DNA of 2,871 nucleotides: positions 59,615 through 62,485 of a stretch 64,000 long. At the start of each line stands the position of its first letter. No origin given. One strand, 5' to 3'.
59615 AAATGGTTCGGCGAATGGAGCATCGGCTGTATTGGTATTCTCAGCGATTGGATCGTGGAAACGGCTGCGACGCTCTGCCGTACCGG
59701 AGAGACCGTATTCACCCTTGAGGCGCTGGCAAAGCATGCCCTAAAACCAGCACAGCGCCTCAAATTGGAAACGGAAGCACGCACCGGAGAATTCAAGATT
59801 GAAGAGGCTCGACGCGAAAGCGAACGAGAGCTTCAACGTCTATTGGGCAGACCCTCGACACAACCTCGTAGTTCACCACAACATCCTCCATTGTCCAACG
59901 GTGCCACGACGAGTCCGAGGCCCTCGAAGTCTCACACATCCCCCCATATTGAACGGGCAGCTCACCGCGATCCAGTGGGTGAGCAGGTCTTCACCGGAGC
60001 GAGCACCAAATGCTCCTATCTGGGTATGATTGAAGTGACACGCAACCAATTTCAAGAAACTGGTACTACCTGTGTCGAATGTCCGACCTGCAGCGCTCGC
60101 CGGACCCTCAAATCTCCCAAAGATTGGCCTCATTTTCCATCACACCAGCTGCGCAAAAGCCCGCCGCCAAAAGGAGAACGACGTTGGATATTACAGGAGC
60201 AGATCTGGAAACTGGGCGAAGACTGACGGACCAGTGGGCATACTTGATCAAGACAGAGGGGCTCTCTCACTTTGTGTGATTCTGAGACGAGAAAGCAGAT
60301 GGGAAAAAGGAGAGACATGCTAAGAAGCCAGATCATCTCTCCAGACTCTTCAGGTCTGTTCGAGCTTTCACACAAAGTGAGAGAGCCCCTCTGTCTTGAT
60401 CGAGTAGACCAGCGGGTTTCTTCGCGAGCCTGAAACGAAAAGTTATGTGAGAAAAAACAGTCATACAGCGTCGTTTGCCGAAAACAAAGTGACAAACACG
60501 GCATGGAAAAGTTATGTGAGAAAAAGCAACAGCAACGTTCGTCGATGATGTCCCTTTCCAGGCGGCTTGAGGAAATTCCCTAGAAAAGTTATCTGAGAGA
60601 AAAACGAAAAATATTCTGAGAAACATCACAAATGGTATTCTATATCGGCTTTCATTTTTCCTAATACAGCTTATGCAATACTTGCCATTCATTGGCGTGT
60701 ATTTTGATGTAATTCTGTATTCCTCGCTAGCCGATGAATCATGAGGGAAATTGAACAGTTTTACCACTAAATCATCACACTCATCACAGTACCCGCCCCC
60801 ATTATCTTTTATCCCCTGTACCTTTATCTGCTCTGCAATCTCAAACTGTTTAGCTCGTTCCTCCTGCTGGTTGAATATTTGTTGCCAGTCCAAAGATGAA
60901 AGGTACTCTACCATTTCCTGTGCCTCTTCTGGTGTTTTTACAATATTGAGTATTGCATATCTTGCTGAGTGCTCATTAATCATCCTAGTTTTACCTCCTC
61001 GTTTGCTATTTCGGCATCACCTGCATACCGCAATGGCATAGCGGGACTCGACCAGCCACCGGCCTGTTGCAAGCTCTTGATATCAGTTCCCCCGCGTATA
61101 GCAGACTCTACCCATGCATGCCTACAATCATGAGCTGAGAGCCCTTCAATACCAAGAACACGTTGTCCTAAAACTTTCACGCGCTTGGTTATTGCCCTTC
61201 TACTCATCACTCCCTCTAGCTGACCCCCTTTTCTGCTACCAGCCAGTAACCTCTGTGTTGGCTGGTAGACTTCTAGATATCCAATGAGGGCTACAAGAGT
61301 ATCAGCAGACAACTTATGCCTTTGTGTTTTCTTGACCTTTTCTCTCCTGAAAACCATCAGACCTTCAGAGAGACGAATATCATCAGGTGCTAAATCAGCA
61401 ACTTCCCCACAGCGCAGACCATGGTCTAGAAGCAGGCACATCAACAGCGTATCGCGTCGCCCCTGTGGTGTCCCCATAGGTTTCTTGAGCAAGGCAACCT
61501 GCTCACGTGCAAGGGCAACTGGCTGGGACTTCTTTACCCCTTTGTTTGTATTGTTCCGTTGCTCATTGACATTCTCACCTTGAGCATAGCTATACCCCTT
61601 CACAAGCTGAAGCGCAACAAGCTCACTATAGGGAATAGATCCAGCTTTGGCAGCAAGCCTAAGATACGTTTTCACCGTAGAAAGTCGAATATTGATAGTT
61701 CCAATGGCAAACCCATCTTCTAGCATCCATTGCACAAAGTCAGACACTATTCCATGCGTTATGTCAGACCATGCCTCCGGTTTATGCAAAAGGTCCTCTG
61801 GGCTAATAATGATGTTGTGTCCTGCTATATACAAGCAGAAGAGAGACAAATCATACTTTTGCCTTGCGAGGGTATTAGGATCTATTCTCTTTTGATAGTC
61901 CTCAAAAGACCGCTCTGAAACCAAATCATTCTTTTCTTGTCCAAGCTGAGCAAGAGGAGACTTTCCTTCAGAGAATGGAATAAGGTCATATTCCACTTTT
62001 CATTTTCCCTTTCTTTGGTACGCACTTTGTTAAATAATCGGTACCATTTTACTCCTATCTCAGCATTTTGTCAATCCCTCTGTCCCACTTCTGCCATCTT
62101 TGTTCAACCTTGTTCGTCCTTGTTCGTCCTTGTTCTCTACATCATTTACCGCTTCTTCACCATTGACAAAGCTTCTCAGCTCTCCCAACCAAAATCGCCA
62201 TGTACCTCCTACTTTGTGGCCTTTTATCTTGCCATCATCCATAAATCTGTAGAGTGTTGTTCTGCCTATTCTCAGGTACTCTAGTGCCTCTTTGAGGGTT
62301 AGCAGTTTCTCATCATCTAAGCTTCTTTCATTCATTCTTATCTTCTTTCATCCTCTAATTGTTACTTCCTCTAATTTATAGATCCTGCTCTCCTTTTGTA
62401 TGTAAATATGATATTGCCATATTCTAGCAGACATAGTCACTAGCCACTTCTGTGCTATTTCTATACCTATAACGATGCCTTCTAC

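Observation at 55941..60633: Cargo-less Tn7-like element with fused TnsA-TnsB and no target selector, splitting the phage HNH gene next to the terminase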

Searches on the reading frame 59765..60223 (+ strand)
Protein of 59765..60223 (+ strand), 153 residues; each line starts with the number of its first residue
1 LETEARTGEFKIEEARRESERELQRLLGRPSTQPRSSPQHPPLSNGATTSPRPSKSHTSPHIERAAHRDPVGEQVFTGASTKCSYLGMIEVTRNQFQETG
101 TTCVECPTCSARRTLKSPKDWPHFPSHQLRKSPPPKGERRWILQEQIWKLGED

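Call 32: search_protein_families(library=pfam, proteins=[window:59765-60223:+], max_evalue=1)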
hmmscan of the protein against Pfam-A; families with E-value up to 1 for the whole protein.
seq(153 aa): 0 families

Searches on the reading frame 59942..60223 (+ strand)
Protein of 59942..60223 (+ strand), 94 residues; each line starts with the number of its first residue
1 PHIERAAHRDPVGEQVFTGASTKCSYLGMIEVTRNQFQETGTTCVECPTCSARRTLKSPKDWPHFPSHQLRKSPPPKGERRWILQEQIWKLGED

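Call 55: predict_structure(alignment_id=A3)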
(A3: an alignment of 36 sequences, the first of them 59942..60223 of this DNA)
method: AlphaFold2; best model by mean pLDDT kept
length: 94 residues; sequences in the alignment: 36
mean_pLDDT: 75.7   pTM: 0.58
mean pLDDT of the five models: 75.7, 75.1, 69.7, 68.6, 52.5
residues with pLDDT >= 90: 4; 70-90: 68; 50-70: 7; < 50: 15
segments of 3 or more residues with pLDDT < 50: 1-7, 13-19
pLDDT, mean of each block of 10 residues (from residue 1): 48 48 77 85 88 84 81 80 88 82
secondary structure, 60 per line:
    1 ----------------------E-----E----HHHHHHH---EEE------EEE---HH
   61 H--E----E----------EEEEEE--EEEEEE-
elements in order: H34-40 E44-46 E53-55 E80-85 E88-93

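Call 58: fold_search(model_id=the predicted structure, library=pdb)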
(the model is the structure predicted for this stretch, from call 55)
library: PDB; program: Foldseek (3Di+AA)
matches with E <= 10: 3; with E <= 0.001: 0
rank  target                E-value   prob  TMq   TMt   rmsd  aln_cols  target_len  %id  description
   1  6fua_A                5.1e+00  0.06  0.18  0.05   2.9        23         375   22  ATP phosphoribosyltransferase (HisZG ATPPRT) from Psychrobacter arcticus in complex with PRPP and ADP (released 2018-10-24)
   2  1v1i_B                6.1e+00  0.01  0.15  0.14  20.1        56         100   11  Adenovirus fibre shaft sequence N-terminally fused to the bacteriophage T4 fibritin foldon trimerisation motif with a  (released 2004-07-30)
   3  9egv_A                9.6e+00  0.02  0.18  0.19   4.6        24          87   21  HOIL-1 RING2 domain bound to ubiquitin (released 2024-12-11)

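Call 75: search_protein_families(library=pfam, alignment_id=A3, max_evalue=5)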
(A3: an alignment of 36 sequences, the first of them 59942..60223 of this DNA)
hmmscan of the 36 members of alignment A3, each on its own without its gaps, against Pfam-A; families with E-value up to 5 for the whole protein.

A. member 1, window:59942-60223:+ (94 aa): 0 families

B. families by the number of members that match (of 36 scanned): 15 families
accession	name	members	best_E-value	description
PF24623.2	Phage_zn_bind_8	5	0.37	Putative DNA-binding phage zinc finger domain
PF19134.6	DUF5817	4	0.065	Domain of unknown function (DUF5817)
PF19761.4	DUF6248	2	0.004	Family of unknown function (DUF6248)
PF24440.1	DUF7559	2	0.048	Family of unknown function (DUF7559)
PF23451.1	Zn_ribbon_PaaD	2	0.054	PaaD zinc beta ribbon domain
PF03367.19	Zn_ribbon_ZPR1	2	0.075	ZPR1 zinc-finger domain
PF19437.4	VCIP135_N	2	0.2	VCIP135 N-terminal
PF24859.1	FdhE_central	1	0.017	FdhE, central domain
PF05180.17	zf-DNL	1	0.027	DNL zinc finger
PF24444.1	DUF7563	1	0.076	Family of unknown function (DUF7563)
PF01599.25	Ribosomal_S27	1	0.13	Ribosomal protein S27a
PF20341.3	DUF6636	1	0.17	Family of unknown function (DUF6636)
PF16205.10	Ribosomal_S17_N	1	0.2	Ribosomal_S17 N-terminal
PF25207.1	DUF7837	1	0.22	Domain of unknown function (DUF7837)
PF07282.18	Cas12f1-like_TNB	1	0.77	Cas12f1-like, TNB domain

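Call 76: search_solved_structures(query=A3, max_evalue=10)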
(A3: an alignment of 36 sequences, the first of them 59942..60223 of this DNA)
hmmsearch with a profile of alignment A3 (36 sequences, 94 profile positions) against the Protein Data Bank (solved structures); distinct sequences matched with E-value up to 10: 4.
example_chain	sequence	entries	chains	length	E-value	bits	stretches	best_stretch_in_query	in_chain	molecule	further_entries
3g74_A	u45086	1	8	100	0.97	13.2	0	19-53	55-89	Protein of unknown function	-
9spj_ZD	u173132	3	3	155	1.1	12.9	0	21-71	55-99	40S ribosomal protein S11-A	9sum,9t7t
5k2m_E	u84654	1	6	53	3.2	11.5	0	43-55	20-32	Probable lysine biosynthesis protein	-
2i13_A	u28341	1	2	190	5.2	10.8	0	20-53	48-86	Aart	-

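Call 82: search_protein_representatives(alignment_id=A3)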
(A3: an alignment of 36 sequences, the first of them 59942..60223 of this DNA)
Query: 36 sequences, 94 profile positions. Proteins with E-value up to 0.001 (for the whole library): 288; up to 1e-10: 185; up to 1e-30: 11. The best 150 are listed.
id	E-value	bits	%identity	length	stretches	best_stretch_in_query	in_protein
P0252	3.1e-38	146.2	-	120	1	1-94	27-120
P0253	3.0e-37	143.0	-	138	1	1-94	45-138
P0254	1.0e-36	141.3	-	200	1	1-94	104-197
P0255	6.7e-35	135.5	-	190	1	2-94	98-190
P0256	1.3e-34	134.5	-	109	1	2-94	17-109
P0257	2.4e-34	133.7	-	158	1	2-94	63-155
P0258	2.9e-34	133.5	-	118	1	4-94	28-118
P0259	3.7e-33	129.9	-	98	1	2-93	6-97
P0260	1.6e-32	127.9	-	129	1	1-94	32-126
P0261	1.4e-31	124.9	-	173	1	6-88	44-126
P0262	9.3e-31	122.2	-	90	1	8-92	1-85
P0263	1.1e-29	118.8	-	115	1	2-93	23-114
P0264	1.5e-29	118.4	-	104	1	10-93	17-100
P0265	1.8e-29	118.1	-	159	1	2-93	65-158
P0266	5.2e-29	116.6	-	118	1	10-94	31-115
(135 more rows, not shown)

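Call 93: fold_search(model_id=the predicted structure, library=viral)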
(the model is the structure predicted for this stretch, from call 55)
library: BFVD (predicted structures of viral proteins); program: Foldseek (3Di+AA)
matches with E <= 10: 35; with E <= 0.001: 0
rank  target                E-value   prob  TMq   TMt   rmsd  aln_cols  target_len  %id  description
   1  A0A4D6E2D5            7.5e-01  0.28  0.35  0.09   9.8        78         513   22  (no name in the UniProt tables at hand)
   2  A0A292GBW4            7.9e-01  0.25  0.32  0.47   7.2        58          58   22  (no name in the UniProt tables at hand)
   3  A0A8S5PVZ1            1.9e+00  0.04  0.17  0.13   3.1        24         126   42  Co-chaperone HscB [Myoviridae sp. ctQve5]
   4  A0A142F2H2            2.1e+00  0.13  0.30  0.18  10.4        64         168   16  Uncharacterized protein [Mycobacterium phage Bipper]
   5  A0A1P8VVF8            3.7e+00  0.03  0.20  0.24  11.2        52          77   13  (no name in the UniProt tables at hand)
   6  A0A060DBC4            3.9e+00  0.05  0.21  0.32  12.8        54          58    7  Uncharacterized protein [Salmonella phage 9NA]
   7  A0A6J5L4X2            4.4e+00  0.03  0.14  0.10   2.1        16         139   19  Uncharacterized protein [uncultured Caudovirales phage]
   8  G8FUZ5                4.4e+00  0.02  0.14  0.09  11.7        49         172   12  HNH homing endonuclease [Pediococcus phage cIP1]
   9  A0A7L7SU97            5.0e+00  0.07  0.29  0.45   4.6        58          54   22  Uncharacterized protein [Gordonia phage Clown]
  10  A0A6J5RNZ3            5.4e+00  0.05  0.16  0.11  13.3        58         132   16  Uncharacterized protein [uncultured Caudovirales phage]
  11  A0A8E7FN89            5.4e+00  0.01  0.16  0.07  18.3        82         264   18  (no name in the UniProt tables at hand)
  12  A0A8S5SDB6            5.7e+00  0.04  0.14  0.08   7.6        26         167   23  Uncharacterized protein [Siphoviridae sp. ctrCv3]
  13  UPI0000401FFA         6.1e+00  0.01  0.15  0.14  21.2        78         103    9  (no name look-up for this kind of identifier)
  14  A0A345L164            6.5e+00  0.02  0.16  0.08   4.9        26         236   15  Uncharacterized protein [Gordonia phage Apricot]
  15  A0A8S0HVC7            6.9e+00  0.02  0.16  0.12   9.5        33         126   21  (no name in the UniProt tables at hand)
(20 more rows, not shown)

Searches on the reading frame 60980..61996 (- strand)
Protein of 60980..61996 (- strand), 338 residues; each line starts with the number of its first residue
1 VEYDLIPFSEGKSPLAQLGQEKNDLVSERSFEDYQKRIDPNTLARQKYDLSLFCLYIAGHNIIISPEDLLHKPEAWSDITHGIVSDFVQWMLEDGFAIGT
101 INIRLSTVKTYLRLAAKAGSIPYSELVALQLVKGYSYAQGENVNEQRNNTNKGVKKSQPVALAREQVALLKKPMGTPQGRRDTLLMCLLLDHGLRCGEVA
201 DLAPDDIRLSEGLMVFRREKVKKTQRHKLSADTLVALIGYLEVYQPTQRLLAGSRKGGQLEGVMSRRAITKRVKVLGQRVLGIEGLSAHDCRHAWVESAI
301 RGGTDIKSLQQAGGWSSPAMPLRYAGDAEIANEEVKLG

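Call 4: search_protein_families(library=pfam, proteins=[window:60980-61996:-], max_evalue=0.01)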
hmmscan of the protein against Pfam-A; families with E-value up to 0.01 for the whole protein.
window:60980-61996:- (338 aa): 3 families
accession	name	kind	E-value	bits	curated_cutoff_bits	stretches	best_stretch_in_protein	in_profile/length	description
PF00589.27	Phage_integrase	-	4.5e-18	66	27.1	1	167-325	8-166/172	Phage integrase family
PF02899.23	Phage_int_SAM_1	-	0.00011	22.8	22.3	0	71-118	34-82/83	Phage integrase, N-terminal SAM-like domain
PF13102.12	Phage_int_SAM_5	-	0.0033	18.2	22.3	1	77-123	44-90/98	Phage integrase SAM-like domain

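Call 81: search_protein_families(library=phrogs, proteins=[window:60980-61996:-], max_evalue=0.001)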
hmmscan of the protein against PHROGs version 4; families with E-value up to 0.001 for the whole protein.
window:60980-61996:- (338 aa): 3 families
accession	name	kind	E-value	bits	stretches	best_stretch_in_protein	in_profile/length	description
phrog_1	-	integration and excision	2.6e-26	94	1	30-328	173-436/611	integrase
phrog_216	-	integration and excision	2.8e-22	80.2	1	143-329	40-226/301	integrase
phrog_35951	-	unknown function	0.00038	21.9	0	281-325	16-60/97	-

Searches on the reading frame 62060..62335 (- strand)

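Call 81: search_protein_families(library=phrogs, proteins=[window:62060-62335:-], max_evalue=0.001)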
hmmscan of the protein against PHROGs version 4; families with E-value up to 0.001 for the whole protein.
window:62060-62335:- (91 aa): 6 families
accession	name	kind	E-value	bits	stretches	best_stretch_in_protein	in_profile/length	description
phrog_66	-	integration and excision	8.1e-09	36.6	1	5-72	87-155/412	excisionase and transcriptional regulator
phrog_10045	-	DNA, RNA and nucleotide metabolism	2e-05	25.4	1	9-47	18-57/74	HTH DNA binding protein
phrog_2907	-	integration and excision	0.00027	22.3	1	9-52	4-52/117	excisionase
phrog_25665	-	integration and excision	0.00036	21.7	1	3-65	18-79/93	excisionase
phrog_20602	-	DNA, RNA and nucleotide metabolism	0.00038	21.5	1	11-56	6-52/86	DNA binding protein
phrog_15534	-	DNA, RNA and nucleotide metabolism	0.00058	21.4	1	8-56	40-87/93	HTH DNA binding protein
